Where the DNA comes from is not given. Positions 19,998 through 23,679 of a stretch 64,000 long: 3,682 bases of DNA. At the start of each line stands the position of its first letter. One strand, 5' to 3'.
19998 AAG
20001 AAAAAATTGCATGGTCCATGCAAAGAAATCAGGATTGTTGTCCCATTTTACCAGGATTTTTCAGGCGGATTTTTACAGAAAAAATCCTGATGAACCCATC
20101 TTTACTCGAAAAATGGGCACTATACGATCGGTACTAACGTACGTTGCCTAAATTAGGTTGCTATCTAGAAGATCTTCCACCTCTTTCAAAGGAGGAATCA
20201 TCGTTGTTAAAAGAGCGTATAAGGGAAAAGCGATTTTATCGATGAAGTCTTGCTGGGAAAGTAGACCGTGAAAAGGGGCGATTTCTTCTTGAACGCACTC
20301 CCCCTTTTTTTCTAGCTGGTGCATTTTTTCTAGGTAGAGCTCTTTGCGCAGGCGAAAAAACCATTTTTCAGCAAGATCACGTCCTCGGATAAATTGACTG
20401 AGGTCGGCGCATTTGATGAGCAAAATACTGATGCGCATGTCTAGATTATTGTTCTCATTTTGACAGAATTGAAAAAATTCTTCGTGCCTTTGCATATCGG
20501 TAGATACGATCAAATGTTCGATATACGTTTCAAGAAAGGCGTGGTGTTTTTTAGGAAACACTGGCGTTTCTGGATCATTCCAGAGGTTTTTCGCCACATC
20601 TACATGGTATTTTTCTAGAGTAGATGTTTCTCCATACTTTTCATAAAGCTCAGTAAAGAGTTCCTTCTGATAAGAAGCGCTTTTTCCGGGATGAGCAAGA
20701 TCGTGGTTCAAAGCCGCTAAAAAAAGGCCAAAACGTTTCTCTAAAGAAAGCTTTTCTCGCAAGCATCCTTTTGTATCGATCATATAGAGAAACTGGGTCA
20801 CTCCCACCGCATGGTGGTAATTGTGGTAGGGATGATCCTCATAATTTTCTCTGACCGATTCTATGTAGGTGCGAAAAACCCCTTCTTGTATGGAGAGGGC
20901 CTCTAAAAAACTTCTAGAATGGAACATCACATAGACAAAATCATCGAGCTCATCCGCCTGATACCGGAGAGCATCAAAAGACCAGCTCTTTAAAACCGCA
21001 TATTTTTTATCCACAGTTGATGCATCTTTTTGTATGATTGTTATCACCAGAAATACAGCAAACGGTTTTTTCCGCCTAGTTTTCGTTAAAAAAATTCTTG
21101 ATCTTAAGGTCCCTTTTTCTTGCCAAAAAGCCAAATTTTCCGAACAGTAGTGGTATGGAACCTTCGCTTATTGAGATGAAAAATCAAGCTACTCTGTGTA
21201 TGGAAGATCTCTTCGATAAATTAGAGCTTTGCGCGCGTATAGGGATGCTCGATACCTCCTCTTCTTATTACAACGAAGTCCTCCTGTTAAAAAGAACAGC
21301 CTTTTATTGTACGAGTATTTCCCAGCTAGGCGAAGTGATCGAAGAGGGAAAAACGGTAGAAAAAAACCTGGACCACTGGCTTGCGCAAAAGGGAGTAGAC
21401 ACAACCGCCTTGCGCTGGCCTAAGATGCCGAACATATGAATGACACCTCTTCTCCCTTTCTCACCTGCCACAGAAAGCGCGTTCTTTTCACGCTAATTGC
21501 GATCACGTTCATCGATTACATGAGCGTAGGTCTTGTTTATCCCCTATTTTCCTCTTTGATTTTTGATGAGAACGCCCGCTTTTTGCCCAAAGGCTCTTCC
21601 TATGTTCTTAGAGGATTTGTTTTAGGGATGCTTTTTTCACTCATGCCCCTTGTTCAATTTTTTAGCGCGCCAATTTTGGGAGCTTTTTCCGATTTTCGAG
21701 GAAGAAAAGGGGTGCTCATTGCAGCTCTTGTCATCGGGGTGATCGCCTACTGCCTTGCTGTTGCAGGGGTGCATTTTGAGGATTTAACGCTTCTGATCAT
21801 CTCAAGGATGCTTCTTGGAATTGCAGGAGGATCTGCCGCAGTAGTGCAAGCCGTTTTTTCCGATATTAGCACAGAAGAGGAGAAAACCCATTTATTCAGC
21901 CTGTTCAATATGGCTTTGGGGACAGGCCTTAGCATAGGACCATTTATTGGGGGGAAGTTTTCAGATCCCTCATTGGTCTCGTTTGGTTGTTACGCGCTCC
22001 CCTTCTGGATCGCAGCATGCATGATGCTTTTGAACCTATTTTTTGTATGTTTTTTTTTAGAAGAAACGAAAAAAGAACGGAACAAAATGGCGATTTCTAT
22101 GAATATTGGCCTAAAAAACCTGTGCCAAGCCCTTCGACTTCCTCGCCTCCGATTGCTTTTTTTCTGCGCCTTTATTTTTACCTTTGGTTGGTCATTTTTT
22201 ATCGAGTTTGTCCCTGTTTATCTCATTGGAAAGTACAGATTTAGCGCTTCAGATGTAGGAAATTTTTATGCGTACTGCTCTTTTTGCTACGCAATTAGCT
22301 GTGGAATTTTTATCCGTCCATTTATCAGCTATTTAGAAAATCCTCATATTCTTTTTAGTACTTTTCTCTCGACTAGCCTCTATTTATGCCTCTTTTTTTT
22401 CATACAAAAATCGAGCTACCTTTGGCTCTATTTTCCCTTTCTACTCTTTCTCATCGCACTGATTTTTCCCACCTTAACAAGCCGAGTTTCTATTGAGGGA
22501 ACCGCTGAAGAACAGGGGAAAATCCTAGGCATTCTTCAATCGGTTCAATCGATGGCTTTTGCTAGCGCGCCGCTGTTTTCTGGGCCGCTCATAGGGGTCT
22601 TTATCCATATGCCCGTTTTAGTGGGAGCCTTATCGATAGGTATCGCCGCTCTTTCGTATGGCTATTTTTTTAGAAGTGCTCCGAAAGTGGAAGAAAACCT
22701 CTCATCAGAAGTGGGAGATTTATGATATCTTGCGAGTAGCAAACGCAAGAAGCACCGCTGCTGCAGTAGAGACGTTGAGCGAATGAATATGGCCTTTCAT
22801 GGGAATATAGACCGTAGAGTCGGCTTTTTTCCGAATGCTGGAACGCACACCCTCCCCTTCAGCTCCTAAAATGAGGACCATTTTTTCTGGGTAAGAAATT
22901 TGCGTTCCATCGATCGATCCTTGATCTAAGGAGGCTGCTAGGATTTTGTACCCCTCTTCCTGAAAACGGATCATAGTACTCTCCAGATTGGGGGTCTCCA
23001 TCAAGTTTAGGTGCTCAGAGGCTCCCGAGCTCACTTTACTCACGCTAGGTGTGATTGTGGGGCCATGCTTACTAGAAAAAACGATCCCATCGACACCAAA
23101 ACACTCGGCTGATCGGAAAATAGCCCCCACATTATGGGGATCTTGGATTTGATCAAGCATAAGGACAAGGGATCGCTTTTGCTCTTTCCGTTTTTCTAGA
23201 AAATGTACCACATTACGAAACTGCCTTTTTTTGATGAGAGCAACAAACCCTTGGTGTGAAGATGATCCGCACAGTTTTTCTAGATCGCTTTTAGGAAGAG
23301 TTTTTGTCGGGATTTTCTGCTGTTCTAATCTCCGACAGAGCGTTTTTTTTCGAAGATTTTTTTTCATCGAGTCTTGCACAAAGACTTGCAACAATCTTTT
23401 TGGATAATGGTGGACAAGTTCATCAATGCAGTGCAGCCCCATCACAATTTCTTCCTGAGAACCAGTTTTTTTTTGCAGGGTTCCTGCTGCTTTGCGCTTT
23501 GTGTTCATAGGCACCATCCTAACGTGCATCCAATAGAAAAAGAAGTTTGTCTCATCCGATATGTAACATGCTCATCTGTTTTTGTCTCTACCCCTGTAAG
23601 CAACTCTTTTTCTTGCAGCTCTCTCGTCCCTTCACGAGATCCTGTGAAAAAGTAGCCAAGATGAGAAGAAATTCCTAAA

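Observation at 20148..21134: Eukaryote-type (class I) cyclic-nucleotide phosphodiesterase in an apparently obligate-intracellular bacterium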

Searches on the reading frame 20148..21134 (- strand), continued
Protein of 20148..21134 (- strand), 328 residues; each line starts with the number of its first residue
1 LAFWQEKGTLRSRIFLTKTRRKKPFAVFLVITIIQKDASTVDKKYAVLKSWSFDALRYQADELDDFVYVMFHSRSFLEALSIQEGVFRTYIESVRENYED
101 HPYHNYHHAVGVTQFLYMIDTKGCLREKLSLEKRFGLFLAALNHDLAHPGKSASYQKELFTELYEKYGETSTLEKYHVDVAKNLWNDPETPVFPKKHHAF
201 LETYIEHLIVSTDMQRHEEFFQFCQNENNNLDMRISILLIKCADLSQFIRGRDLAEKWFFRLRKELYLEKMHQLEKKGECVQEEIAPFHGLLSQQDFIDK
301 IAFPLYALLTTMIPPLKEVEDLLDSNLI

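Call 76: find_related_loci(query=A2, collection=metagenome_contigs, flank=5000)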
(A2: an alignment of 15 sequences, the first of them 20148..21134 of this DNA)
Query A2 (328 aa) in metagenome_contigs; peptide patterns used: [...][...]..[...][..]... (x = any residue, [..] = any of these).
600 stretches matched a pattern (row limit reached: there are more); 336 encode a relative of the query (tblastn E <= 1e-3); the best 80 are kept; 80 distinct loci.
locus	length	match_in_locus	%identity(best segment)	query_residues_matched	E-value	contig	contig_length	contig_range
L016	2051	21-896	26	48-326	1e-24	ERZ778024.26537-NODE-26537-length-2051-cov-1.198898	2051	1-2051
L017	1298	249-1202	27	39-326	4e-23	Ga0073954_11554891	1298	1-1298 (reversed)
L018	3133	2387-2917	28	44-217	1e-20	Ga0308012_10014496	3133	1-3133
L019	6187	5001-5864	26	48-309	2e-20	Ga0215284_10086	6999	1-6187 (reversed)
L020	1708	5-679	28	96-306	6e-20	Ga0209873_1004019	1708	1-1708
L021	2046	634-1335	30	91-308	6e-19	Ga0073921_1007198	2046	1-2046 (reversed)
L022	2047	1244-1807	32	80-258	7e-19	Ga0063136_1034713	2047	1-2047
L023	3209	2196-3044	29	36-265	8e-19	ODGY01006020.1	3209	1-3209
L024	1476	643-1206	29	79-265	8e-19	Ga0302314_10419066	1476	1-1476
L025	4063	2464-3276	26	48-309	1e-18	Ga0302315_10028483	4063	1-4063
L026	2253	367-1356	25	38-327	2e-18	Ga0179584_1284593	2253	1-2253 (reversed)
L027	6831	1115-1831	26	48-258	3e-18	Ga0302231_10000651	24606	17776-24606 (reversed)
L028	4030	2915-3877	24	50-326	1e-17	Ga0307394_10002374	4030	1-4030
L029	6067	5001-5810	25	53-308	1e-17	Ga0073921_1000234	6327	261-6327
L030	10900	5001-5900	26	47-328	1e-17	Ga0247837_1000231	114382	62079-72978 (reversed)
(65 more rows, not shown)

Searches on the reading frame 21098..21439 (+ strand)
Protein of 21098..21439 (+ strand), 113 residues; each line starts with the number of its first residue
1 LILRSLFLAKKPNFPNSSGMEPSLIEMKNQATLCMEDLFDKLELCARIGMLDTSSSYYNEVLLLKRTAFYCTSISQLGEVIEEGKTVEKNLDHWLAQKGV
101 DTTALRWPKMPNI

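Call 3: search_protein_families(library=pfam, proteins=[window:21098-21439:+], max_evalue=0.01)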
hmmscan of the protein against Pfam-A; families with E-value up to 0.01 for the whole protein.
window:21098-21439:+ (113 aa): 0 families

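Call 68: search_protein_families(library=pfam, proteins=[window:21155-21439:+], max_evalue=0.001)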
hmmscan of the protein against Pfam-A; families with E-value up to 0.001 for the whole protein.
window:21155-21439:+ (94 aa): 0 families

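Call 89: predict_structure(protein=window:21155-21439:+)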
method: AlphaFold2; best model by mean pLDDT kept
length: 94 residues; sequences in the alignment: 1
mean_pLDDT: 87.7   pTM: 0.74
mean pLDDT of the five models: 87.7, 85.0, 84.1, 81.2, 58.5
residues with pLDDT >= 90: 61; 70-90: 27; 50-70: 2; < 50: 4
segments of 3 or more residues with pLDDT < 50: 91-94
pLDDT, mean of each block of 10 residues (from residue 1): 90 92 90 88 94 96 95 90 74 43
secondary structure, 60 per line:
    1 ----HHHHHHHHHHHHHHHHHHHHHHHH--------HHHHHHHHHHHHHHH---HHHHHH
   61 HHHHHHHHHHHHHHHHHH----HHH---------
elements in order: H5-28 H37-51 H55-78

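Call 91: fold_search(model_id=the predicted structure, library=pdb)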
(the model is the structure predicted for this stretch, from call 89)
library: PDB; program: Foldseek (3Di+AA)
matches with E <= 10: 139; with E <= 0.001: 0
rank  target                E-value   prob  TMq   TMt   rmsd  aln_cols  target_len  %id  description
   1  2win_M                4.7e-01  0.77  0.48  0.52   5.0        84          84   18  C3 convertase (C3bBb) stabilized by SCIN (released 2009-06-09)
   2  2m6u_MODEL_1_A        9.6e-01  0.77  0.49  0.54   4.8        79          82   14  NMR Structure of CbpAN from Streptococcus pneumoniae (released 2014-04-16)
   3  6wtc_A                1.1e+00  0.87  0.54  0.67   3.7        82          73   13  Crystal Structure of the Second Form of the Co-factor Complex of NSP7 and the C-terminal Domain of NSP8 from SARS CoV- (released 2020-05-13)
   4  4h6h_A                1.4e+00  0.63  0.49  0.56   3.9        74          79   12  Crystal Structure of Staphylococcal Complement Inhibitor SCIN-B(4-85) (released 2012-12-19)
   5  4h6h_B                1.4e+00  0.63  0.49  0.56   3.9        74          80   12  Crystal Structure of Staphylococcal Complement Inhibitor SCIN-B(4-85) (released 2012-12-19)
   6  6m5i_A                1.5e+00  0.57  0.48  0.55   7.9        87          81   10  Crystal structure of 2019-nCoV nsp7-nsp8c complex (released 2020-06-17)
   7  9c7l_B                1.5e+00  0.08  0.24  0.10  14.9        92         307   16  Crystal structure of pentalenene synthase variant F76A complexed with 2-fluorofarnesyl diphosphate (released 2024-11-06)
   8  7s0r_A                1.6e+00  0.57  0.48  0.52   5.8        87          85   10  Crystal Structure of a Complement Factor H-binding Fragment within the B75KN Region of the Group B Streptococcus Beta  (released 2021-12-15)
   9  6wke_B                1.7e+00  0.07  0.25  0.10  14.9        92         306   16  Crystal structure of pentalenene synthase mutant F76Y (released 2020-08-26)
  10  6wki_B                1.8e+00  0.07  0.23  0.09  14.8        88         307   17  Crystal structure of pentalenene synthase mutant F76H (released 2020-08-26)
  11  7o6y_F                1.9e+00  0.33  0.49  0.40  10.4       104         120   12  Cryo-EM structure of respiratory complex I under turnover (released 2021-11-10)
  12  8esw_A5               1.9e+00  0.30  0.47  0.39  10.8        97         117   14  Structure of mitochondrial complex I from Drosophila melanogaster, Flexible-class 1 (released 2023-03-29)
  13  7s0r_B                2.2e+00  0.54  0.51  0.58   6.0        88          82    9  Crystal Structure of a Complement Factor H-binding Fragment within the B75KN Region of the Group B Streptococcus Beta  (released 2021-12-15)
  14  9c7k_B                2.2e+00  0.06  0.24  0.10  14.8        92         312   16  Crystal structure of pentalenene synthase variant F76A with PEG molecule in the active site (released 2024-11-06)
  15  6wkh_B                2.2e+00  0.06  0.23  0.09  15.0        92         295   14  Crystal structure of pentalenene synthase mutant F76W complexed with 12,13-difluorofarnesyl diphosphate (released 2020-08-26)
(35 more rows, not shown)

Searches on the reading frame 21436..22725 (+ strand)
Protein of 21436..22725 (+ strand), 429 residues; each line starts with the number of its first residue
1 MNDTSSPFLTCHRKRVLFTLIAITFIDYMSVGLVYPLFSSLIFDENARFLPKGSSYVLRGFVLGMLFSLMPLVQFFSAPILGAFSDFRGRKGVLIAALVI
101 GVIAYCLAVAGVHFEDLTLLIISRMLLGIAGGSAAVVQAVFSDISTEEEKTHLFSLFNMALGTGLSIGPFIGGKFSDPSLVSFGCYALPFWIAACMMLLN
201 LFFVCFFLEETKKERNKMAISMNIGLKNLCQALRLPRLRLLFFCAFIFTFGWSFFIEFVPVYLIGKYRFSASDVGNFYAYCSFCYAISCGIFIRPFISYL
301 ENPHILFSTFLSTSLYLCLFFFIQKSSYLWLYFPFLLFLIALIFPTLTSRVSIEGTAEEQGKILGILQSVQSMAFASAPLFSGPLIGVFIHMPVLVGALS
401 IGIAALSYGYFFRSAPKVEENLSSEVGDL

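Call 3: search_protein_families(library=pfam, proteins=[window:21436-22725:+], max_evalue=0.01)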
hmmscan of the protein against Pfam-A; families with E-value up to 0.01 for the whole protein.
window:21436-22725:+ (429 aa): 3 families
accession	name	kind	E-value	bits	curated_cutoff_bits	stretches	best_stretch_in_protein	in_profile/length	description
PF07690.21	MFS_1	-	2.7e-36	125.6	33.4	1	21-379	2-347/347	Major Facilitator Superfamily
PF00083.30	Sugar_tr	-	8.5e-11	41.8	22.3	1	61-211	46-194/452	Sugar (and other) transporter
PF12832.13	MFS_1_like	-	4.2e-08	33.1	25.2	1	64-383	37-359/373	MFS_1 like family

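Call 4: search_protein_families(library=ncbifam, proteins=[window:21436-22725:+], max_evalue=0.01)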
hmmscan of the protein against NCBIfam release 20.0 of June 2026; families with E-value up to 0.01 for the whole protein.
window:21436-22725:+ (429 aa): 26 families (the best 25 are shown)
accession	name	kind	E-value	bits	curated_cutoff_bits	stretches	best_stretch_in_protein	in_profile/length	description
NF012174.0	tet_MFS_A_B_C_D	equivalog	3.3e-38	131.5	475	1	15-380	2-350/382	Tet(A)/Tet(B)/Tet(C) family tetracycline efflux MFS transporter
NF012191.0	tet_MFS_C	exception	9e-25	87.4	850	1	16-381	6-354/396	tetracycline efflux MFS transporter Tet(C)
NF012186.0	tet_MFS_D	exception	4.8e-23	81.8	775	1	21-381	9-350/394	tetracycline efflux MFS transporter Tet(D)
NF012192.0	tet_MFS_G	exception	6.7e-22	78.1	800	1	22-380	10-351/391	tetracycline efflux MFS transporter Tet(G)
NF012187.0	tet_MFS_E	exception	3e-21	76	820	1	16-380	4-352/405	tetracycline efflux MFS transporter Tet(E)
NF012193.0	tet_MFS_A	exception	5e-21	75.1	840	1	16-381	5-353/394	tetracycline efflux MFS transporter Tet(A)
NF045486.1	tet_MFS_30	exception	6.4e-21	75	730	1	16-405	4-374/392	tetracycline efflux MFS transporter Tet(30)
NF012190.1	tet_MFS_B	exception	1.1e-20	74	850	1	21-379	9-350/400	tetracycline efflux MFS transporter Tet(B)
TIGR00880.1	2_A_01_02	superfamily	1.8e-20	73.5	131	1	64-211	1-141/141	multidrug resistance protein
NF012195.0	tet_MFS_H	exception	3.7e-19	69.1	840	1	18-217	6-188/392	tetracycline efflux MFS transporter Tet(H)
NF045488.1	tet_MFS_62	exception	1.7e-18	67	775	1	19-380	6-350/385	tetracycline efflux MFS transporter Tet(62)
NF012207.0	tet_MFS_H_J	exception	4.8e-18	65.3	700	1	18-373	6-345/392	Tet(H)/Tet(J) family tetracycline efflux MFS transporter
NF045684.1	tet_MFS_65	exception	7.9e-17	61.5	800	1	24-214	5-179/383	tetracycline efflux MFS transporter Tet(65)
NF012194.0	tet_MFS_J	exception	2.9e-15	56.1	870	1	18-380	6-352/398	tetracycline efflux MFS transporter Tet(J)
NF012188.1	tet_MFS_Y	exception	4.4e-15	55.6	820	1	17-212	5-183/391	tetracycline efflux MFS transporter Tet(Y)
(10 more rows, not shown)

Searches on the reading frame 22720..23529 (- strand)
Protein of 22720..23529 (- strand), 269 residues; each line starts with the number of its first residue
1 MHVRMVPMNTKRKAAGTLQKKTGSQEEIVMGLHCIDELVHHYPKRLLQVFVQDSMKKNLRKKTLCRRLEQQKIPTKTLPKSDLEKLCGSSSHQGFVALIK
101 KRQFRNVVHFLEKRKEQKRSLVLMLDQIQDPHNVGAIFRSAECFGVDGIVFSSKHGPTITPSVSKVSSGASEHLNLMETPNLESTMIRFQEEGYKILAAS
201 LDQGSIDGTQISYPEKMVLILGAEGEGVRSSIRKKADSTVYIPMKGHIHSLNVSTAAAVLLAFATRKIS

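Call 3: search_protein_families(library=pfam, proteins=[window:22720-23529:-], max_evalue=0.01)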
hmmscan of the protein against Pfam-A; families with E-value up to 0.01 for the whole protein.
window:22720-23529:- (269 aa): 2 families
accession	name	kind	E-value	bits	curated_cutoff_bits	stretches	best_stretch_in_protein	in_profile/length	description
PF00588.24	SpoU_methylase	-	1.4e-41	142.4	29.7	1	121-261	2-141/142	SpoU rRNA Methylase family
PF08032.17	SpoU_sub_bind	-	1.2e-12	48.4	22.8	1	28-104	1-75/76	RNA 2'-O ribose methyltransferase substrate binding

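Call 4: search_protein_families(library=ncbifam, proteins=[window:22720-23529:-], max_evalue=0.01)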
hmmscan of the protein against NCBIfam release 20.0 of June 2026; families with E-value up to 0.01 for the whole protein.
window:22720-23529:- (269 aa): 9 families
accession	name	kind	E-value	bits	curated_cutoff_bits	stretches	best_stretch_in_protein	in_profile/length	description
TIGR00186.1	rRNA_methyl_3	equivalog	9.3e-60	202.1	160.15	1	26-262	2-234/240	23S rRNA (guanosine(2251)-2'-O)-methyltransferase RlmB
NF008386.0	PRK11181.1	equivalog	3.8e-43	147.5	366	1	26-266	2-240/244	23S rRNA (guanosine(2251)-2'-O)-methyltransferase RlmB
NF008117.0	PRK10864.1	equivalog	2.7e-37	128.8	267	1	25-263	105-337/344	tRNA/rRNA methyltransferase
NF008295.0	PRK11081.1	equivalog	1.1e-24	87.3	227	1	101-267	3-164/230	tRNA (guanosine(18)-2'-O)-methyltransferase TrmH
NF000477.1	NshR_TsnR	equivalog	2.2e-10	40.4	425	1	117-262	113-258/266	NshR/TsnR family 23S rRNA methyltransferase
TIGR00185.1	tRNA_yibK_trmL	equivalog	4.9e-08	33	190.6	1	131-266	12-146/154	tRNA (uridine(34)/cytosine(34)/5-carboxymethylaminomethyluridine(34)-2'-O)-methyltransferase TrmL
NF000035.1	nosihep_NshR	exception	1.7e-06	27.7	500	1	121-261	117-257/274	NshR family nosiheptide/thiostrepton resistance 23S rRNA methyltransferase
TIGR00050.1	rRNA_methyl_1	subfamily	3.9e-05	23.6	167.15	1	213-261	102-150/233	TrmJ/YjtD family RNA methyltransferase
NF007683.0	PRK10358.1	equivalog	0.0034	17.3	282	1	198-267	76-147/157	tRNA (uridine(34)/cytosine(34)/5-carboxymethylaminomethyluridine(34)-2'-O)-methyltransferase TrmL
